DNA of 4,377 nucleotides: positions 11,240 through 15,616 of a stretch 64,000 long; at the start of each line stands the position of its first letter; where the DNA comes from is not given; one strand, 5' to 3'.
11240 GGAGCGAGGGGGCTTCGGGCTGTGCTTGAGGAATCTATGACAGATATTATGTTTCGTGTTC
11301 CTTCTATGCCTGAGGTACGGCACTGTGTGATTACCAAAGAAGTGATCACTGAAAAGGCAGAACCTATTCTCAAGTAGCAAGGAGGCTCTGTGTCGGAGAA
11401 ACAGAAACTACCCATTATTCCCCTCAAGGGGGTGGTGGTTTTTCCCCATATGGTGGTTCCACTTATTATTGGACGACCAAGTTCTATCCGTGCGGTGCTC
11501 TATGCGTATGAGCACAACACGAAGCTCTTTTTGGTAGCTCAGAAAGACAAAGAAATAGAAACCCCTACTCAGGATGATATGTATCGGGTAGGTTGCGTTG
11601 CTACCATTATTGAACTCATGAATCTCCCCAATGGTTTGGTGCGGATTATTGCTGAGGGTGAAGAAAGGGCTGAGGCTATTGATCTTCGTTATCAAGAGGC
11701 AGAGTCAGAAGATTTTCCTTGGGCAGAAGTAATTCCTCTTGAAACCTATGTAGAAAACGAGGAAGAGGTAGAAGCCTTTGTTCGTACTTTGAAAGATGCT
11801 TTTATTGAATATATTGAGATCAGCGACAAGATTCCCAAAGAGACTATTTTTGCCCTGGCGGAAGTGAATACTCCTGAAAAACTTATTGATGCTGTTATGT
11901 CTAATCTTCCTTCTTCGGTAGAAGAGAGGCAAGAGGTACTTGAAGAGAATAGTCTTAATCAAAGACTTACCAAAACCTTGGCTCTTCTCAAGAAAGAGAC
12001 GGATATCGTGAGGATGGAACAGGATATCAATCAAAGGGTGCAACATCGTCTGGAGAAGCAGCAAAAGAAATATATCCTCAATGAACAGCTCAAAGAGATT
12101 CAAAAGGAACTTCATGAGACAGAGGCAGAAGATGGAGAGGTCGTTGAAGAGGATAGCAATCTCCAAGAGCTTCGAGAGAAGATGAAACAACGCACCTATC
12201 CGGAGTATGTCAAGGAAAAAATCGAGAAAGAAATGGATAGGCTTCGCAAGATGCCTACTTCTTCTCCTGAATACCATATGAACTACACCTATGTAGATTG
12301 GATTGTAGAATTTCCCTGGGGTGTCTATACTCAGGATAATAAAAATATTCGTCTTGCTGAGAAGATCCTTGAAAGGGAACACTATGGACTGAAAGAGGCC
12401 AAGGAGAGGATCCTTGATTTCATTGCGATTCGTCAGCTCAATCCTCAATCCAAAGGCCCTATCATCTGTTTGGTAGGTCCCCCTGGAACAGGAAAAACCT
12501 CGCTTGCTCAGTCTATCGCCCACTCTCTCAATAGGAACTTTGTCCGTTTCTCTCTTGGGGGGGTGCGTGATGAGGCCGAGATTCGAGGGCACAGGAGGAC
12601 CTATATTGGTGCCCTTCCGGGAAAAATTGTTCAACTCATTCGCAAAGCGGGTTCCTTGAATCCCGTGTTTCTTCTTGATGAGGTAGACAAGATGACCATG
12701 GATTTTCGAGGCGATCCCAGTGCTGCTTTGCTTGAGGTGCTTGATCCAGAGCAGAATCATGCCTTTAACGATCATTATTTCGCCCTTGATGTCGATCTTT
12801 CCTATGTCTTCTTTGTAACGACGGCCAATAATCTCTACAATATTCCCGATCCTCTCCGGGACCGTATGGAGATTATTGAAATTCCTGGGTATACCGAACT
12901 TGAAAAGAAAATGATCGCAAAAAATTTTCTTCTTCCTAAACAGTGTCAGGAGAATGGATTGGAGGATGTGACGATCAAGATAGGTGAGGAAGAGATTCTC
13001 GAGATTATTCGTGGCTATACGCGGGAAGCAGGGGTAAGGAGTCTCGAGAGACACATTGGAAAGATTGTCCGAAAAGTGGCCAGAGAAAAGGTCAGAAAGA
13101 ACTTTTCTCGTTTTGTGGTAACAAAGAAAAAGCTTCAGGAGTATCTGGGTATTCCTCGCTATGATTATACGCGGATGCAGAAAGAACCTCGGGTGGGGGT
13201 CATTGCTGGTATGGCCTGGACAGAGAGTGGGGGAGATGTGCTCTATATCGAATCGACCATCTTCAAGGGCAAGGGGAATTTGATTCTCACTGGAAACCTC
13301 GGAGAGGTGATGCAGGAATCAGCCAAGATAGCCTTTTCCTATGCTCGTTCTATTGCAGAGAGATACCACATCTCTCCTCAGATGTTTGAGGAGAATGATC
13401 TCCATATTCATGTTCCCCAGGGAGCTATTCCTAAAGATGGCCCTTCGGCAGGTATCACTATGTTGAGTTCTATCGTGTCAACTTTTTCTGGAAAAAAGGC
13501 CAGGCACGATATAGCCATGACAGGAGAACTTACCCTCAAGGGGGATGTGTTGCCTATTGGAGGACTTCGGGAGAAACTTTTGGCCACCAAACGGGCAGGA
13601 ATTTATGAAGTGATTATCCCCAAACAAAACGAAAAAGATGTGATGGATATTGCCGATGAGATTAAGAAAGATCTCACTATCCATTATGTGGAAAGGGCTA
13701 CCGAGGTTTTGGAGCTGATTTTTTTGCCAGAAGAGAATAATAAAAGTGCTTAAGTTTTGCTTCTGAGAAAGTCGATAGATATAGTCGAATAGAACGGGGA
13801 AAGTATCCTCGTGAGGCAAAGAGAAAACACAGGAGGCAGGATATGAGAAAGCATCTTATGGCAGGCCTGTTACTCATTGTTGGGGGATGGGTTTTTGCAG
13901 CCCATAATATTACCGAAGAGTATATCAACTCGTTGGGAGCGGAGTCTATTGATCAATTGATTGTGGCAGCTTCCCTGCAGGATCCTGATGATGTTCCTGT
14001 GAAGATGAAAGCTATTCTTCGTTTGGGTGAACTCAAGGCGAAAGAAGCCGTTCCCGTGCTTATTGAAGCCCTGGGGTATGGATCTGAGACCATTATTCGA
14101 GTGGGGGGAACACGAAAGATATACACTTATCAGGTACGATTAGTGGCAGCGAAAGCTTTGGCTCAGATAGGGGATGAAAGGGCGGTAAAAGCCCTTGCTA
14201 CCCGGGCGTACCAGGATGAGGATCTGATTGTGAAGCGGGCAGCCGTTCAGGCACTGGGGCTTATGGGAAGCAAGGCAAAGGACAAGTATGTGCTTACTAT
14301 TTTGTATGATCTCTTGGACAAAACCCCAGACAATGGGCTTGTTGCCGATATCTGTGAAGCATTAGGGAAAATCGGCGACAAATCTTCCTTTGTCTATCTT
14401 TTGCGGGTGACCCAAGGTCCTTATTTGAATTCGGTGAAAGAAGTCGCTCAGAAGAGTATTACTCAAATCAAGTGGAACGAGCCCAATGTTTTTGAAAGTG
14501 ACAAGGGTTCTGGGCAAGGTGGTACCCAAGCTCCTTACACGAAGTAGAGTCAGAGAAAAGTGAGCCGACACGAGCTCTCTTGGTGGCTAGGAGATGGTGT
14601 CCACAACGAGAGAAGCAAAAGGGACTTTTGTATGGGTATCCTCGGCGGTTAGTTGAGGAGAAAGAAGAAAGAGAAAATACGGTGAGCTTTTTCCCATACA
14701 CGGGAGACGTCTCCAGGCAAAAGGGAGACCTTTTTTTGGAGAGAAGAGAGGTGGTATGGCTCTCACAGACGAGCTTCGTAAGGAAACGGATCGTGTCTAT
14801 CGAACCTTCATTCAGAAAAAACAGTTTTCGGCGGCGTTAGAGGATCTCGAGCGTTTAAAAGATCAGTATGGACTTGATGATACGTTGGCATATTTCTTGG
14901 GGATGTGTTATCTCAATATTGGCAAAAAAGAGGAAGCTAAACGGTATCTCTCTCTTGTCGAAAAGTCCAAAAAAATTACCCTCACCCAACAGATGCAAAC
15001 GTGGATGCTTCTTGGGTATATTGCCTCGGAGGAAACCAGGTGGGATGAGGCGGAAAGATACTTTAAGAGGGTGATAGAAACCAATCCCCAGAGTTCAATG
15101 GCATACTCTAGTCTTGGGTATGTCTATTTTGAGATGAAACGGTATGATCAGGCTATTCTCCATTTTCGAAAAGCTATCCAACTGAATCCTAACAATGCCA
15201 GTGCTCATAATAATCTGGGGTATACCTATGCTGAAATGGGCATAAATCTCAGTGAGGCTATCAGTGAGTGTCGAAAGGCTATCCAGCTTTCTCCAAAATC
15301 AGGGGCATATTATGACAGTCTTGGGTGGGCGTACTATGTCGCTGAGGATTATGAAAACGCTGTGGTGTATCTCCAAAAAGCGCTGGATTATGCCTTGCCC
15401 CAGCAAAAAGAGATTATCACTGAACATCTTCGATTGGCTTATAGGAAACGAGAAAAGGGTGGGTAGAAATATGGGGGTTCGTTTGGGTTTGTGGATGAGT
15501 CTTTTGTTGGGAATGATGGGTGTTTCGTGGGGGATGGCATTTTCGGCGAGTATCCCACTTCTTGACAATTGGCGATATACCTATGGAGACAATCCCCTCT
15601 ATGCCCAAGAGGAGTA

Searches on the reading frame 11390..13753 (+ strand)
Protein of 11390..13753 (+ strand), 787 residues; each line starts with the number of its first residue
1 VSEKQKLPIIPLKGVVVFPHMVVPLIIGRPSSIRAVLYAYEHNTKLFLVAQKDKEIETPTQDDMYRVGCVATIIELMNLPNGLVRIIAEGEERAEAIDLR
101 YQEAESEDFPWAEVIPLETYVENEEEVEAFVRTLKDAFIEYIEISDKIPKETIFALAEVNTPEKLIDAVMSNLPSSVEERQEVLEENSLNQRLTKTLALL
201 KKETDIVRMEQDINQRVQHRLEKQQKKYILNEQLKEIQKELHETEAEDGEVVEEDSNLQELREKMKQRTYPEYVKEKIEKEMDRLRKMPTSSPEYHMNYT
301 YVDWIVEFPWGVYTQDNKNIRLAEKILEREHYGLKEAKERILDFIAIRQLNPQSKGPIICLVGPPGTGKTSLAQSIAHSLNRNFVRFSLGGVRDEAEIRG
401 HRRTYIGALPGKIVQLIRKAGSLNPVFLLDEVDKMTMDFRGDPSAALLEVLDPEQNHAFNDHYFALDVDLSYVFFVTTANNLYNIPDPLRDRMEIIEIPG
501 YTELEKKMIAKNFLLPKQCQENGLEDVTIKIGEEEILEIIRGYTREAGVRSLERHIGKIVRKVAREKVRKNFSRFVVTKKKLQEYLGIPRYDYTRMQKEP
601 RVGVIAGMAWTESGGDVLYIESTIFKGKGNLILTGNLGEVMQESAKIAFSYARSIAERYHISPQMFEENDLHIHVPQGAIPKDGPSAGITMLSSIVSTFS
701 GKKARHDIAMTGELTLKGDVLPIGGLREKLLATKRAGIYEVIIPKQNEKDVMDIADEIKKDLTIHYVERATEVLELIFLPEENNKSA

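Call 53: search_protein_families(library=pfam, proteins=[window:11390-13753:+], max_evalue=0.0001)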
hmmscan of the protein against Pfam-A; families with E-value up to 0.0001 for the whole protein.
window:11390-13753:+ (787 aa): 8 families
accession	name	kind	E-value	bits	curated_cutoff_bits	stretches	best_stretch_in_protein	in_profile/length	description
PF05362.19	Lon_C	-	7.9e-87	290.6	21.1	1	577-778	2-203/205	Lon protease (S16) C-terminal proteolytic domain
PF02190.22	LON_substr_bdg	-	2.5e-48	165.1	28.7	1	6-202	1-200/200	ATP-dependent protease La (LON) substrate-binding domain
PF00004.35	AAA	-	1.7e-24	87.2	21.2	1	359-496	1-126/131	ATPase family associated with various cellular activities (AAA)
PF22667.2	Lon_lid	-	1.6e-19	69.7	27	1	520-571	1-52/57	Lon protease AAA+ ATPase lid domain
PF07728.20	AAA_5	-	4.6e-08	33.6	22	1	359-493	2-139/139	AAA domain (dynein-related subfamily)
PF13191.12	AAA_16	-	4.9e-07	30.8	32.6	1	355-417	23-83/167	AAA ATPase domain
PF13541.12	ChlI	-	1.5e-06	28.5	27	1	620-747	1-121/121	Subunit ChlI of Mg-chelatase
PF13401.12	AAA_22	-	2.5e-05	25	27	0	356-437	5-98/130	AAA domain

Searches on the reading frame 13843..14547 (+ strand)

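Call 53: search_protein_families(library=pfam, proteins=[window:13843-14547:+], max_evalue=0.0001)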
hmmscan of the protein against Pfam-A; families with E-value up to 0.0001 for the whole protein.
window:13843-14547:+ (234 aa): 3 families
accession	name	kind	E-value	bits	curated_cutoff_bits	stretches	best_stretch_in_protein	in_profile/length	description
PF13646.12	HEAT_2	-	1.9e-20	73.4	27.7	1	97-163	15-76/88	HEAT repeats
PF03130.22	HEAT_PBS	-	1.1e-12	47.5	20.9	0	98-118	1-21/27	PBS lyase HEAT-like repeat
PF02985.28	HEAT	-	8.7e-05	22.9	23.5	0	120-142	7-28/31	HEAT repeat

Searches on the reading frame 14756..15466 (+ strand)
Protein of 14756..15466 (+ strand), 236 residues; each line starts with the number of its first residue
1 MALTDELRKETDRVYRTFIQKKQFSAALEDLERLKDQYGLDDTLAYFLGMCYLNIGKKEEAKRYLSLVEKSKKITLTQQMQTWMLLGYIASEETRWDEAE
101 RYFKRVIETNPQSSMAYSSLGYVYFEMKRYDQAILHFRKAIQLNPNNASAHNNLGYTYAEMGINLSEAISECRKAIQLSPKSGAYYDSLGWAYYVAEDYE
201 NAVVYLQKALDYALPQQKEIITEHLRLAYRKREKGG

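Call 53: search_protein_families(library=pfam, proteins=[window:14756-15466:+], max_evalue=0.0001)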
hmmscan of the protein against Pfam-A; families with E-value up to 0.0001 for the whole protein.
window:14756-15466:+ (236 aa): 19 families
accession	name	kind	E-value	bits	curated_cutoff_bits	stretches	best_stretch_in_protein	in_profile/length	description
PF00515.34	TPR_1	-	1.2e-30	104.5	27.8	1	116-147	3-34/34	Tetratricopeptide repeat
PF07719.23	TPR_2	-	3.8e-29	98.8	27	1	116-147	3-34/34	Tetratricopeptide repeat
PF13181.12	TPR_8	-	3.9e-24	83.1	25.7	1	116-147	3-34/34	Tetratricopeptide repeat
PF13431.12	TPR_17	-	3.5e-21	74.1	24.4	2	137-162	2-27/34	Tetratricopeptide repeat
PF13414.12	TPR_11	-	5.3e-20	71.3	26.8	1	121-162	1-42/42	TPR repeat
PF14559.12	TPR_19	-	1.7e-18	67.1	25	1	125-187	2-62/68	Tetratricopeptide repeat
PF13432.12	TPR_16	-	1.9e-18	67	32.7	2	86-148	3-65/65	Tetratricopeptide repeat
PF13174.12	TPR_6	-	2.4e-18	65.9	26.3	0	120-146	6-32/33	Tetratricopeptide repeat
PF13424.12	TPR_12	-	3.3e-16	59.7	30.1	2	80-143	3-74/77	Tetratricopeptide repeat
PF13428.12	TPR_14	-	5.2e-15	54.9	23.5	0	119-155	6-42/44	Tetratricopeptide repeat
PF25063.1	ARM_TT21_C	-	4.5e-12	46.7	35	1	20-181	33-196/209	Tetratricopeptide repeat protein 21 C-terminal ARM domain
PF13374.12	TPR_10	-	1.1e-10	41.6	27.5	0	116-143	4-31/42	Tetratricopeptide repeat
PF12895.13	ANAPC3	-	1.3e-10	41.8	27.2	1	94-169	3-76/82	Anaphase-promoting complex, cyclosome, subunit 3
PF13176.12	TPR_7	-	2.2e-10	40.2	27.9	0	83-111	2-30/36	Tetratricopeptide repeat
PF23914.1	TPR_CcmH_CycH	-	1.2e-08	35.4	42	1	108-214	44-152/158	Cytochrome c-type biogenesis protein H TPR domain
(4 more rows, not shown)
